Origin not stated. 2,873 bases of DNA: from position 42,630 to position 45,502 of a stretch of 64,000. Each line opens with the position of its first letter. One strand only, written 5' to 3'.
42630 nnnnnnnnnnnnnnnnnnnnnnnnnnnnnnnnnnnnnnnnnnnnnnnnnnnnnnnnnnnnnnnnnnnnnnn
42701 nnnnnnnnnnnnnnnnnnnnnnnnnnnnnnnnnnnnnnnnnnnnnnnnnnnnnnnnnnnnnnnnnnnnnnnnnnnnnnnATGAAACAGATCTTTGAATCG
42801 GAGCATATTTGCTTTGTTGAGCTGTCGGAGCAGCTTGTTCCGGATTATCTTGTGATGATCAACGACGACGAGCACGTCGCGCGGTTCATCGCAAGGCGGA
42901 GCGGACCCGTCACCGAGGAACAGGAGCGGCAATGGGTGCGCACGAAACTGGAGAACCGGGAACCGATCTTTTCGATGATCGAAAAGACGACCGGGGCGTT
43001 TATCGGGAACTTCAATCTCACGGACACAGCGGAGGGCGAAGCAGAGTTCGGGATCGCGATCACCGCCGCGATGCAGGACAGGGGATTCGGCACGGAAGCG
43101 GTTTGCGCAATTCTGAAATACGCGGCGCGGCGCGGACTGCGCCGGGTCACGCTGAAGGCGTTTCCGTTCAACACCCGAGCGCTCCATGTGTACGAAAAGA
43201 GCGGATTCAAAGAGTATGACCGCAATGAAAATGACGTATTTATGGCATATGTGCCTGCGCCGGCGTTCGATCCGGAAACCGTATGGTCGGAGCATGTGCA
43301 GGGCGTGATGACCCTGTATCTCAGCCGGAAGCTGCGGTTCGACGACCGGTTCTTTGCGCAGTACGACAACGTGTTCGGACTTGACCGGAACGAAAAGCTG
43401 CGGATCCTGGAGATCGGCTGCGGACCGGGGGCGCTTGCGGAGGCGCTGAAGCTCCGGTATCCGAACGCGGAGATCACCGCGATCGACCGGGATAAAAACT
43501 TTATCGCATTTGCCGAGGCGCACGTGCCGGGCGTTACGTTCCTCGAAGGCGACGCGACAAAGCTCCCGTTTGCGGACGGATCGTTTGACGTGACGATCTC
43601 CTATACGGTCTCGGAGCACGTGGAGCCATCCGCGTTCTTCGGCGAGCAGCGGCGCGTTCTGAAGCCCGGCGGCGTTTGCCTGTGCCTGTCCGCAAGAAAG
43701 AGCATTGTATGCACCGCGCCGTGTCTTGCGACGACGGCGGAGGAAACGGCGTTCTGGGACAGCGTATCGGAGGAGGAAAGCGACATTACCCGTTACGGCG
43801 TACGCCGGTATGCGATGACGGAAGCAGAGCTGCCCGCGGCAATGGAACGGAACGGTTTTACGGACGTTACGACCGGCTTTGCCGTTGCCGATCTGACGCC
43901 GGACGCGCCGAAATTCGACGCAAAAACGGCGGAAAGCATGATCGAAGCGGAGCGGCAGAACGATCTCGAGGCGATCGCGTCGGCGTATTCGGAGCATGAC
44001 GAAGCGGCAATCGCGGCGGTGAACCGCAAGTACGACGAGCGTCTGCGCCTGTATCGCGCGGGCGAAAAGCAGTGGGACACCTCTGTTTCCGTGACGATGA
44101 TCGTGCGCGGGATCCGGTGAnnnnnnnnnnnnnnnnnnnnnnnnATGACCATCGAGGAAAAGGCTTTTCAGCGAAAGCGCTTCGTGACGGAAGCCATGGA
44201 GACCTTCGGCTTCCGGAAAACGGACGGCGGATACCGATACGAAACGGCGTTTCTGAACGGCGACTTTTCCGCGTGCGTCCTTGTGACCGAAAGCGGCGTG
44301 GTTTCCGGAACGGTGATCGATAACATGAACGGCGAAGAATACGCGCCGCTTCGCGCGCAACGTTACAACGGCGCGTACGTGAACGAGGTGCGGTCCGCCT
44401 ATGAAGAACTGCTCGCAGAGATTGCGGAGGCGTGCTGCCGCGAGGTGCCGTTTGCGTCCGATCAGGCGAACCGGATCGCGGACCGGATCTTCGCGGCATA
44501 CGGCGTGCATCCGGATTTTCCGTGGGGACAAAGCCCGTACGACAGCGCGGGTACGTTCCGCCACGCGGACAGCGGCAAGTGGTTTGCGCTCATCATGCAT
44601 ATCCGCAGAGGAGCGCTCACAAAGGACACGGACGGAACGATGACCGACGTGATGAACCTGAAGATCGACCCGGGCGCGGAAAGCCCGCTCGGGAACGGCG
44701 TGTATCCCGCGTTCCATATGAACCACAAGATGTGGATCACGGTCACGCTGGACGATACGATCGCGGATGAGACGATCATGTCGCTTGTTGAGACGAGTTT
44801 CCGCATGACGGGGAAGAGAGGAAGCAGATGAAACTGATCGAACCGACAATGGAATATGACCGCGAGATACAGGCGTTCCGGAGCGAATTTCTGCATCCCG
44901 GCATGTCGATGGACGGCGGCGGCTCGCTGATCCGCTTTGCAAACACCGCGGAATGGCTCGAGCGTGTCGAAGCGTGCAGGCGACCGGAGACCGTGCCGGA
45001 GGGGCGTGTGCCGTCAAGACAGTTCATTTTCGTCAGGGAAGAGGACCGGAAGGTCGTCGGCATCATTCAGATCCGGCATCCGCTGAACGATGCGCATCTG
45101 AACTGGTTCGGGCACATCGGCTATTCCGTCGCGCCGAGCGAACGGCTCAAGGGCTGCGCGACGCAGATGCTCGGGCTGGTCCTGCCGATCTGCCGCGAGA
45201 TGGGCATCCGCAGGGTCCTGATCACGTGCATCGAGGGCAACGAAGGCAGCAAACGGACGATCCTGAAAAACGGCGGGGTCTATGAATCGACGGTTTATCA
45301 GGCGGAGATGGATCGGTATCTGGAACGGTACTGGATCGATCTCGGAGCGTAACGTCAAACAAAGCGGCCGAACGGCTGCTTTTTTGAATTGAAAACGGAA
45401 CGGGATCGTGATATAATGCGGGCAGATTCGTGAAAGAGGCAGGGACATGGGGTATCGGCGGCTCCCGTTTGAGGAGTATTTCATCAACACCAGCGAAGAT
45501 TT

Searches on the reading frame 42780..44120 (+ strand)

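Call 56: search_protein_families(library=pfam, proteins=[window:42780-44120:+], max_evalue=0.001)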
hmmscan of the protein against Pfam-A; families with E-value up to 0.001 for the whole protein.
window:42780-44120:+ (446 aa): 14 families
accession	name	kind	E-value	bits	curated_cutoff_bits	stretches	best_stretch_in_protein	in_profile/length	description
PF08241.18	Methyltransf_11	-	1.3e-23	83.9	21.2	1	210-302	1-95/95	Methyltransferase domain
PF13649.12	Methyltransf_25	-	3.2e-21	76.3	27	1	209-298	1-97/97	Methyltransferase domain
PF13302.13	Acetyltransf_3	-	2.6e-19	70.7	25.4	1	11-144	3-138/138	Acetyltransferase (GNAT) domain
PF13847.12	Methyltransf_31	-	1.3e-17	64.3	27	1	205-311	3-114/145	Methyltransferase domain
PF08242.18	Methyltransf_12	-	4.9e-13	50.1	30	1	210-300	1-98/98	Methyltransferase domain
PF00583.31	Acetyltransf_1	-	1.8e-10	41.5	20.7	1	44-143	14-116/116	Acetyltransferase (GNAT) family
PF01209.24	Ubie_methyltran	-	3.2e-10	40.2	20.1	1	206-309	48-158/233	ubiE/COQ5 methyltransferase family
PF13489.12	Methyltransf_23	-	2.1e-09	37.8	27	1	199-364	16-163/164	Methyltransferase domain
PF05175.20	MTS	-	5.6e-05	23.3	23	1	201-249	27-75/170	Methyltransferase small domain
PF00891.24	Methyltransf_2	-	0.00013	21.8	22.3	1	208-301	65-163/210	O-methyltransferase domain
PF08445.16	FR47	-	0.00022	21.6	22.1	1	92-149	27-83/86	FR47-like protein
PF01728.25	FtsJ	-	0.00025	21.5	24.1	1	194-266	11-82/181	FtsJ-like methyltransferase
PF13420.13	Acetyltransf_4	-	0.00028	21.4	24.3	0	29-145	17-136/155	Acetyltransferase (GNAT) domain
PF13508.13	Acetyltransf_7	-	0.0004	21.1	27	1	74-145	14-84/84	Acetyltransferase (GNAT) domain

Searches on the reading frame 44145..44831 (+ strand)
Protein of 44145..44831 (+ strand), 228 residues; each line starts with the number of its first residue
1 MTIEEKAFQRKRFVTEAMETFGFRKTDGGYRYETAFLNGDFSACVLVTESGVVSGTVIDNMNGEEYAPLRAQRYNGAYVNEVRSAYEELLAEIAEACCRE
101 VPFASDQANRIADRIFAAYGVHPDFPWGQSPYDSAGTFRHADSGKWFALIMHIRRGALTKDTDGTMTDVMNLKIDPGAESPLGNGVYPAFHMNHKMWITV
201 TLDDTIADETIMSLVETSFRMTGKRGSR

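Call 56: search_protein_families(library=pfam, proteins=[window:44145-44831:+], max_evalue=0.001)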
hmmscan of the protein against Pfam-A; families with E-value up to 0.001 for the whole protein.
window:44145-44831:+ (228 aa): 1 family
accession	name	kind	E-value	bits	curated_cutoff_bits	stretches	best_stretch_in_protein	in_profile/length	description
PF04237.18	YjbR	-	9.2e-16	58.7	30.1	1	118-221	3-88/88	YjbR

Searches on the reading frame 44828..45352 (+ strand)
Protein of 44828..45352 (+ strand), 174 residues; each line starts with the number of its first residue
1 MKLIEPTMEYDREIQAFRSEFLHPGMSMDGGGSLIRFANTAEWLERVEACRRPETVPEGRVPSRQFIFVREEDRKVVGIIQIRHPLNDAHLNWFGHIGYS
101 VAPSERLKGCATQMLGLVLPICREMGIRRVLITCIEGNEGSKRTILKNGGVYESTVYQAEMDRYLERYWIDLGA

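Call 56: search_protein_families(library=pfam, proteins=[window:44828-45352:+], max_evalue=0.001)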
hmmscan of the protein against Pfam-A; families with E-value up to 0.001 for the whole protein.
window:44828-45352:+ (174 aa): 2 families
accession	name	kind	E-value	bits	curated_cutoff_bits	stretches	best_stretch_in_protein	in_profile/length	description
PF13302.13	Acetyltransf_3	-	6.4e-10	40.3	25.4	1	64-149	54-136/138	Acetyltransferase (GNAT) domain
PF00583.31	Acetyltransf_1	-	7.4e-09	36.3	20.7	1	62-145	31-111/116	Acetyltransferase (GNAT) family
